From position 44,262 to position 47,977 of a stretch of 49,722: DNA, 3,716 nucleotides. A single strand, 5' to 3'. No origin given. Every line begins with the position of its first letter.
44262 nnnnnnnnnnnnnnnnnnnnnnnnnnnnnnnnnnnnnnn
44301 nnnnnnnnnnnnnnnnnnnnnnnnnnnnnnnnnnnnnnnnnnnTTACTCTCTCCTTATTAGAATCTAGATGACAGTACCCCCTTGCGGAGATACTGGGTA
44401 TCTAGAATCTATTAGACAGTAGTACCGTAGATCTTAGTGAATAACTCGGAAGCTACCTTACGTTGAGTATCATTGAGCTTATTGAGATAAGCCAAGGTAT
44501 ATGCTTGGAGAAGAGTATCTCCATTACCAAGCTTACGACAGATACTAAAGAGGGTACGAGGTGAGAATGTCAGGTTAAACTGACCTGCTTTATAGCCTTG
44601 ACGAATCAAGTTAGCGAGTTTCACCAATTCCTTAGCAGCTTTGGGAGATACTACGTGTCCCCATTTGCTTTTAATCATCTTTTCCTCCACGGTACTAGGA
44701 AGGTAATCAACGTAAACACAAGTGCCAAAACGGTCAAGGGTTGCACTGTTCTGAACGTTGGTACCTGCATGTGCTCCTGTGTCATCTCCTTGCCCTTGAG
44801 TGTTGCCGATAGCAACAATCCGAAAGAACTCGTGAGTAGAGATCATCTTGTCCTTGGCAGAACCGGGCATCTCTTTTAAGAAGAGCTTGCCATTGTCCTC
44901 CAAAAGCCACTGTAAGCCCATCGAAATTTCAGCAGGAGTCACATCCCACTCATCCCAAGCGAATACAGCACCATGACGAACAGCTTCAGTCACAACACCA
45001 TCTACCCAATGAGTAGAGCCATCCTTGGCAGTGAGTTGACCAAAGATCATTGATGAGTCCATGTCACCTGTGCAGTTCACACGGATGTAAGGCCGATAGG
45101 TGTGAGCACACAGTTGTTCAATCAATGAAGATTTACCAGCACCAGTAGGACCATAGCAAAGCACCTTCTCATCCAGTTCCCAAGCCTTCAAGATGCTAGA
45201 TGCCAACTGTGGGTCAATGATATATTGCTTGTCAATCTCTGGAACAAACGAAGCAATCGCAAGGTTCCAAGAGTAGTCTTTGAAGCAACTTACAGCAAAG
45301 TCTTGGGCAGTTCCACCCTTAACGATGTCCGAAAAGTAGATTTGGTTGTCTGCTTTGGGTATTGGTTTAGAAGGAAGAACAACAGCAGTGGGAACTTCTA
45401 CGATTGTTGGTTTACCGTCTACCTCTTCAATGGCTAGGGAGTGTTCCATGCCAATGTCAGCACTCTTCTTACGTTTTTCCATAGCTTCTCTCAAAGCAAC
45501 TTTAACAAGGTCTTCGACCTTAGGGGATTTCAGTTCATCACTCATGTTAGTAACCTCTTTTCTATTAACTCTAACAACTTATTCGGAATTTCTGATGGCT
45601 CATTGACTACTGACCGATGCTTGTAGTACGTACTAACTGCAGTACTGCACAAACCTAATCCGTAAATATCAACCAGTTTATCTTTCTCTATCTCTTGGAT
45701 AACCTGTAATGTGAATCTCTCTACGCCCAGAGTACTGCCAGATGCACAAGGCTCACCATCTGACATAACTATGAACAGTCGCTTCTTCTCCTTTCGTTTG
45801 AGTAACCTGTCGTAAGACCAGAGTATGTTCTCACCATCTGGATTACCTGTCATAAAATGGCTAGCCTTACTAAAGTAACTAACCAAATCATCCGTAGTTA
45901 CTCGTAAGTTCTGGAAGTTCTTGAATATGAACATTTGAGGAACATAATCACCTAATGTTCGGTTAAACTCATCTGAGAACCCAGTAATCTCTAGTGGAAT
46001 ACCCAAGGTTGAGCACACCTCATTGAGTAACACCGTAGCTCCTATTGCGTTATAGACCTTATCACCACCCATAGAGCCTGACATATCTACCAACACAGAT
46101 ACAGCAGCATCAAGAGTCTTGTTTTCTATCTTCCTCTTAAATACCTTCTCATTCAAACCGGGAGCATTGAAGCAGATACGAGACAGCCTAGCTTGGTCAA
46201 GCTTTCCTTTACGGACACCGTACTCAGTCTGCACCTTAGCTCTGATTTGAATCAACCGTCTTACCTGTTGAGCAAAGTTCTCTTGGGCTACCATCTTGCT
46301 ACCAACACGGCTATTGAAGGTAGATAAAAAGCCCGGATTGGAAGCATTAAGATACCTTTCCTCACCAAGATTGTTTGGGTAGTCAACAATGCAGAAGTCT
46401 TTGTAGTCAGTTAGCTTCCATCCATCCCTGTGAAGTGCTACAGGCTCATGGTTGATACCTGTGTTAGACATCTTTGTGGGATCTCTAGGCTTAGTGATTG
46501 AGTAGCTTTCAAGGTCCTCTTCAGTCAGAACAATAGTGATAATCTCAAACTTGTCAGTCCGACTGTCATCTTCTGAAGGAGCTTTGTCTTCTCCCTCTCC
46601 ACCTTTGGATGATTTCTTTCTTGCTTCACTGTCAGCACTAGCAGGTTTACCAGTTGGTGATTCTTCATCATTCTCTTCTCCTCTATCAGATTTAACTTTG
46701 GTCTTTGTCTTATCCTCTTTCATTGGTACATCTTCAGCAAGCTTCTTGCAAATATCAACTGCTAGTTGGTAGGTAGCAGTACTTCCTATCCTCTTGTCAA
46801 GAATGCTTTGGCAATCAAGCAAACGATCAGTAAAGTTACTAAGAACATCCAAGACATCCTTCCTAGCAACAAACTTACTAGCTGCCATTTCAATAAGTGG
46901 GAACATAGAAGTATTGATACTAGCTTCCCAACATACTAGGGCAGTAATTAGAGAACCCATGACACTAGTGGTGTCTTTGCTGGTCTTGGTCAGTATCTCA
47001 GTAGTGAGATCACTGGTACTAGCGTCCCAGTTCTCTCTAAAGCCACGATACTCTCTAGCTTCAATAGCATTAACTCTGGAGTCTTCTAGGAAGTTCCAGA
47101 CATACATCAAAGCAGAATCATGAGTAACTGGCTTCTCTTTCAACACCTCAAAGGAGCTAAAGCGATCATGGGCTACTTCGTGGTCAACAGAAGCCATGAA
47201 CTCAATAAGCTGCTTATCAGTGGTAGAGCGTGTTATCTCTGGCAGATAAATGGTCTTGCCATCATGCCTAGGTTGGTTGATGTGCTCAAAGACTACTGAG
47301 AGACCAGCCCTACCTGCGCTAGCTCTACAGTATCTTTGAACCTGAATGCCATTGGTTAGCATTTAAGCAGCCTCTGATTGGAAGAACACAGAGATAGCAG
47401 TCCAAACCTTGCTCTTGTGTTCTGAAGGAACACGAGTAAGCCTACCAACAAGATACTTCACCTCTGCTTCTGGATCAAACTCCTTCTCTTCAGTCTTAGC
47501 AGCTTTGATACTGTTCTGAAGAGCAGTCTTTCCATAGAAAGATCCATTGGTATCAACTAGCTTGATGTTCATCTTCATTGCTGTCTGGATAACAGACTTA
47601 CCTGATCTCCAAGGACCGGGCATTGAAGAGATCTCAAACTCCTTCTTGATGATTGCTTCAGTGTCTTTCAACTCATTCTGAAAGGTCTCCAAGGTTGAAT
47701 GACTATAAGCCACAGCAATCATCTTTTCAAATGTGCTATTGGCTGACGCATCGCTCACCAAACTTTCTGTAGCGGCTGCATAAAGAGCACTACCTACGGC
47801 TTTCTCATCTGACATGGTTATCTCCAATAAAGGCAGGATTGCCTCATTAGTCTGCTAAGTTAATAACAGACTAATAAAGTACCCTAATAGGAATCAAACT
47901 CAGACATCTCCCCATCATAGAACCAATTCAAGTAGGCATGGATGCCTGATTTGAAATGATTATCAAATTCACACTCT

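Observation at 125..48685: Genome-wide over-represented perfect palindrome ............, nearly always translated Val-Thr-Ser-Asn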

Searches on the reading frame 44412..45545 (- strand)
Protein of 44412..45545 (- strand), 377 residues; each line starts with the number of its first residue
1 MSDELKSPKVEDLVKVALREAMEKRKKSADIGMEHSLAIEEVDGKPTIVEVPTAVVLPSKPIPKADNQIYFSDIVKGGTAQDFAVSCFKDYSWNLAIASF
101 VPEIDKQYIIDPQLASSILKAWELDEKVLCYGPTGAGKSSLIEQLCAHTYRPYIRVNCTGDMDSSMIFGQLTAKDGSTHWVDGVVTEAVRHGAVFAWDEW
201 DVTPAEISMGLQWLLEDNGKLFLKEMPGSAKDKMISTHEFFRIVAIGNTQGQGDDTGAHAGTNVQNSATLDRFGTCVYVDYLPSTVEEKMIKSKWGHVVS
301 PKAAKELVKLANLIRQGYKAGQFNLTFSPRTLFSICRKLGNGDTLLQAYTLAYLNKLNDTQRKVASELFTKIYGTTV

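Call 8: search_protein_families(library=pfam, proteins=[window:44412-45545:-], max_evalue=0.01)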
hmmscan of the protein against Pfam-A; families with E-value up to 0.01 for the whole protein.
window:44412-45545:- (377 aa): 7 families
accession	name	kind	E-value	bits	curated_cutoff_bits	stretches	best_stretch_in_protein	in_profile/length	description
PF07728.20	AAA_5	-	7.3e-17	62.1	22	1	128-273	2-139/139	AAA domain (dynein-related subfamily)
PF00004.35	AAA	-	0.0002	22.2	21.2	1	128-164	1-37/131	ATPase family associated with various cellular activities (AAA)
PF25201.1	nSTAND6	-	0.0005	20.6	27.7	1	126-173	19-69/148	Novel STAND NTPase 6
PF13401.12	AAA_22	-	0.0006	20.6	27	1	128-171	8-54/130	AAA domain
PF13191.12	AAA_16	-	0.002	19.1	32.6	1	128-161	27-59/167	AAA ATPase domain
PF00158.32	Sigma54_activat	-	0.003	17.7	20.2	1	115-186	12-90/168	Sigma-54 interaction domain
PF08406.16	CbbQ_C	-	0.009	16.6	20.6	0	298-361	10-72/85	CbbQ/NirQ/NorQ C-terminal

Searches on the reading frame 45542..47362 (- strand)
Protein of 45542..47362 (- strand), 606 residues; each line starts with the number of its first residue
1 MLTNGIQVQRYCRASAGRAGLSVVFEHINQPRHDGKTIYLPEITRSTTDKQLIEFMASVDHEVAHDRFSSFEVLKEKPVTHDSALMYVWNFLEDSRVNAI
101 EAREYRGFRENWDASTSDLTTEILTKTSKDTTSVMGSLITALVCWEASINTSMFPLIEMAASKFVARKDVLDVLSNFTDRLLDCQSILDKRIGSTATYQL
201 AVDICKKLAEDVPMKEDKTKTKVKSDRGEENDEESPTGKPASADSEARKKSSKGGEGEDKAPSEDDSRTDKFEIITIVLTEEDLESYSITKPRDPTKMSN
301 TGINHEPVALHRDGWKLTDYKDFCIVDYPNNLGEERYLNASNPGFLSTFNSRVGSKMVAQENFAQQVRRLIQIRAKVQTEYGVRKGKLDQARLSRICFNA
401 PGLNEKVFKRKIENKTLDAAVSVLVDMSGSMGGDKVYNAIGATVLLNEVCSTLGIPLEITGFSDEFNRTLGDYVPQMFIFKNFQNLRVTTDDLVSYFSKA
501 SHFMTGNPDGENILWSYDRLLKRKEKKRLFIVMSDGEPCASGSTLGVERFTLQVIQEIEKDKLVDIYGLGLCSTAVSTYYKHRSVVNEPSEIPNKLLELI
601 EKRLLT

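Call 9: search_protein_families(library=pfam, proteins=[window:45542-47362:-], max_evalue=0.01)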
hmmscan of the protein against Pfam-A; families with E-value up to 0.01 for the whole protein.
window:45542-47362:- (606 aa): 2 families
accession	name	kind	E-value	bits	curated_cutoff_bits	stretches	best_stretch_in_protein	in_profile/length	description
PF11775.14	CobT_C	-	8e-21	75.1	21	2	504-595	113-209/220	Cobalamin biosynthesis protein CobT VWA domain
PF06213.17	CobT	-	6.2e-09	36.2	26.1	1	9-118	12-119/276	Cobalamin biosynthesis protein CobT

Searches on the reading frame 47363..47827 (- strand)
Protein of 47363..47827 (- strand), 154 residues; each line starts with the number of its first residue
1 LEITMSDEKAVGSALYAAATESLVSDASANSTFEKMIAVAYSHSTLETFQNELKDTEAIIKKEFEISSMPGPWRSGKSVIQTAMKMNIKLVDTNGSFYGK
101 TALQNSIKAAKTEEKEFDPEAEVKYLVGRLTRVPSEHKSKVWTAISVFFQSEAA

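Call 9: search_protein_families(library=pfam, proteins=[window:47363-47827:-], max_evalue=0.01)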
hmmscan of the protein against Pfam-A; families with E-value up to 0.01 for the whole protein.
window:47363-47827:- (154 aa): 0 families

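Call 11: search_protein_families(library=phrogs, proteins=[window:47363-47827:-], max_evalue=0.01)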
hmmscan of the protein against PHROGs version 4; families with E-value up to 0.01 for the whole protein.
window:47363-47827:- (154 aa): 0 families

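Call 81: search_solved_structures(query=A2, max_evalue=10)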
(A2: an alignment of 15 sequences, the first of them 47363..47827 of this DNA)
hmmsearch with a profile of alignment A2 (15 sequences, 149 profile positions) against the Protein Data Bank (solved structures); distinct sequences matched with E-value up to 10: 6.
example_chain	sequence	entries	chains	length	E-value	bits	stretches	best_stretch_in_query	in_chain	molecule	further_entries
7nrd_LH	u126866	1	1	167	0.037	16.8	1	46-125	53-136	60S ribosomal protein L6-B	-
6xf1_A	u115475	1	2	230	0.081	15.7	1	72-129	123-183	Nesprin-2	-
3jbn_Z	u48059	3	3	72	0.12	15.1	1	78-99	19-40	40S ribosomal protein eS21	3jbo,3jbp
3j7a_Z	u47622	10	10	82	0.17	14.6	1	78-99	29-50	40S ribosomal protein eS21 | 40S ribosomal protein S21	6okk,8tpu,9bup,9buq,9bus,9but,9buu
5ykh_A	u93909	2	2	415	0.41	13.4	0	114-147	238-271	Pumilio homolog 1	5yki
4qey_A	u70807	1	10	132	0.43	13.3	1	86-111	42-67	Uncharacterized protein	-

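Call 101: find_homologous_proteins(query=A2, max_evalue=0.001)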
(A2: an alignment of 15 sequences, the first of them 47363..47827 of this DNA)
Query A2 (15 sequences) (154 aa, profile of the alignment): 315 proteins with E <= 0.001 among 2273 candidates; the best 120 are listed.
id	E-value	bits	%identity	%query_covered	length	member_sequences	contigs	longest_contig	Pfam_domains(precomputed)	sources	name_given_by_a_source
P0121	1.7e-76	273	63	83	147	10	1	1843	-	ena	-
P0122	3.7e-76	272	61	85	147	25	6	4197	-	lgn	-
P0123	4.9e-76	271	62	83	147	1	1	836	-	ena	-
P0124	5.5e-76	271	62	81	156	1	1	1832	-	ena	-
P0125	6.7e-76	271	61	83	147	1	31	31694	-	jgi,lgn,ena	jgi:hypothetical protein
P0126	1.6e-75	270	61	83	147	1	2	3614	-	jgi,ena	jgi:hypothetical protein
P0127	1.7e-75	269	59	89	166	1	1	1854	-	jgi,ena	jgi:hypothetical protein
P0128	1.8e-75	269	69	80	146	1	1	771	-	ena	-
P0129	1.9e-75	269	62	81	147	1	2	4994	-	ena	-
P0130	2.0e-75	269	62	83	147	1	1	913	-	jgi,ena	jgi:hypothetical protein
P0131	2.1e-75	269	60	83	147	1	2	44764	-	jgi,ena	jgi:hypothetical protein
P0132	2.2e-75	269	65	81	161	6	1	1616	-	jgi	jgi:hypothetical protein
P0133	3.3e-75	269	62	86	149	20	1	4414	-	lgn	-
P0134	3.5e-75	268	62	83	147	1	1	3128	-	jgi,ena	jgi:hypothetical protein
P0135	4.6e-75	268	65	80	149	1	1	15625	-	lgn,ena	-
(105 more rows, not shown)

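Call 104: search_protein_families(library=ncbifam, proteins=[window:47363-47815:-], max_evalue=0.05)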
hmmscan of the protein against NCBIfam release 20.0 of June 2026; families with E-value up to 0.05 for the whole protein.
window:47363-47815:- (150 aa): 0 families

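Call 106: predict_structure(alignment_id=A4)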
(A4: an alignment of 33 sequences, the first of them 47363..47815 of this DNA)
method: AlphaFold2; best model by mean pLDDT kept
length: 150 residues; sequences in the alignment: 33
mean_pLDDT: 85.4   pTM: 0.65
mean pLDDT of the five models: 85.4, 83.4, 77.6, 59.6, 56.8
residues with pLDDT >= 90: 74; 70-90: 59; 50-70: 14; < 50: 3
segments of 3 or more residues with pLDDT < 50: 1-3
pLDDT, mean of each block of 10 residues (from residue 1): 59 89 79 90 93 93 92 95 89 91 82 75 84 89 82
secondary structure, 60 per line:
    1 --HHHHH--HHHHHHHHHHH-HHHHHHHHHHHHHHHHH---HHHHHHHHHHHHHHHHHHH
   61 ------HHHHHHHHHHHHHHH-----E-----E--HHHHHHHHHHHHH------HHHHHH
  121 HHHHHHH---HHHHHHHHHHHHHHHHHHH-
elements in order: H3-7 H10-20 H22-38 H42-60 H67-81 H96-108 H115-127 H131-149

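Call 108: fold_search(model_id=the predicted structure, library=pdb)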
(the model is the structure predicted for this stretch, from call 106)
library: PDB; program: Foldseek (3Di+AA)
matches with E <= 10: 38; with E <= 0.001: 0
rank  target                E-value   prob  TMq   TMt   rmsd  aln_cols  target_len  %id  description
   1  1t33_A                2.1e+00  0.06  0.23  0.18  14.2       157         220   11  Structural Genomics, The crystal structure of a putative transcriptional repressor (TetR/AcrR family) from Salmonella  (released 2004-08-03)
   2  7mqa_LR               3.4e+00  0.05  0.18  0.05  13.7       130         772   13  Cryo-EM structure of the human SSU processome, state post-A1 (released 2021-09-22)
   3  5n3u_B                3.6e+00  0.08  0.25  0.23  10.3       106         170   11  The structure of the complex of CpcE and CpcF of phycocyanin lyase from Nostoc sp. PCC7120 (released 2017-12-06)
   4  8qhx                  3.8e+00  0.04  0.18  0.15  30.9       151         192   13  280A Vipp1 H1-6 helical tubes in the presence of EPL (released 2024-09-18)
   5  6ybd_v                4.1e+00  0.07  0.28  0.13  14.9       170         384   10  Structure of a human 48S translational initiation complex - eIF3 (released 2020-09-16)
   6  6yxj_B                4.1e+00  0.05  0.21  0.16   9.3       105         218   13  Crystal structure of SARS-CoV macrodomain II in complex with human Paip1 (released 2021-03-17)
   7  2iai                  4.3e+00  0.05  0.23  0.19   9.3       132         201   11  Crystal structure of SCO3833, a member of the TetR transcriptional regulator family from Streptomyces coelicolor A3 (released 2006-09-26)
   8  9fj2_C                4.3e+00  0.02  0.14  0.12  16.4       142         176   14  Rubrerythrin from Clostridium difficile P28 (released 2025-06-11)
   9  6uun_E                4.8e+00  0.07  0.27  0.35  17.5       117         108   11  CryoEM Structure of the active Adrenomedullin 1 receptor G protein complex with adrenomedullin peptide (released 2020-03-25)
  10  3vpr_B                4.8e+00  0.06  0.25  0.22  10.0       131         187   10  Crystal Structure of a TetR Family Transcriptional Regulator PfmR from Thermus thermophilus HB8 (released 2012-07-11)
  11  2f07_B                5.1e+00  0.03  0.17  0.15  14.0       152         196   10  Crystal Structure of YvdT from Bacillus subtilis (released 2006-11-21)
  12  3vpr_C                5.4e+00  0.05  0.25  0.23   7.6       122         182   11  Crystal Structure of a TetR Family Transcriptional Regulator PfmR from Thermus thermophilus HB8 (released 2012-07-11)
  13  5mu7_A                5.7e+00  0.06  0.24  0.12  10.6        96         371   10  Crystal Structure of the beta/delta-COPI Core Complex (released 2017-06-28)
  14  2bnx_A                5.7e+00  0.06  0.27  0.14  14.6       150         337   12  Crystal structure of the dimeric regulatory domain of mouse diaphaneous-related formin (DRF), mDia1 (released 2005-06-13)
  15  7tyx_E                6.4e+00  0.03  0.20  0.25  15.0       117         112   14  Human Amylin2 Receptor in complex with Gs and rat amylin peptide (released 2022-03-30)
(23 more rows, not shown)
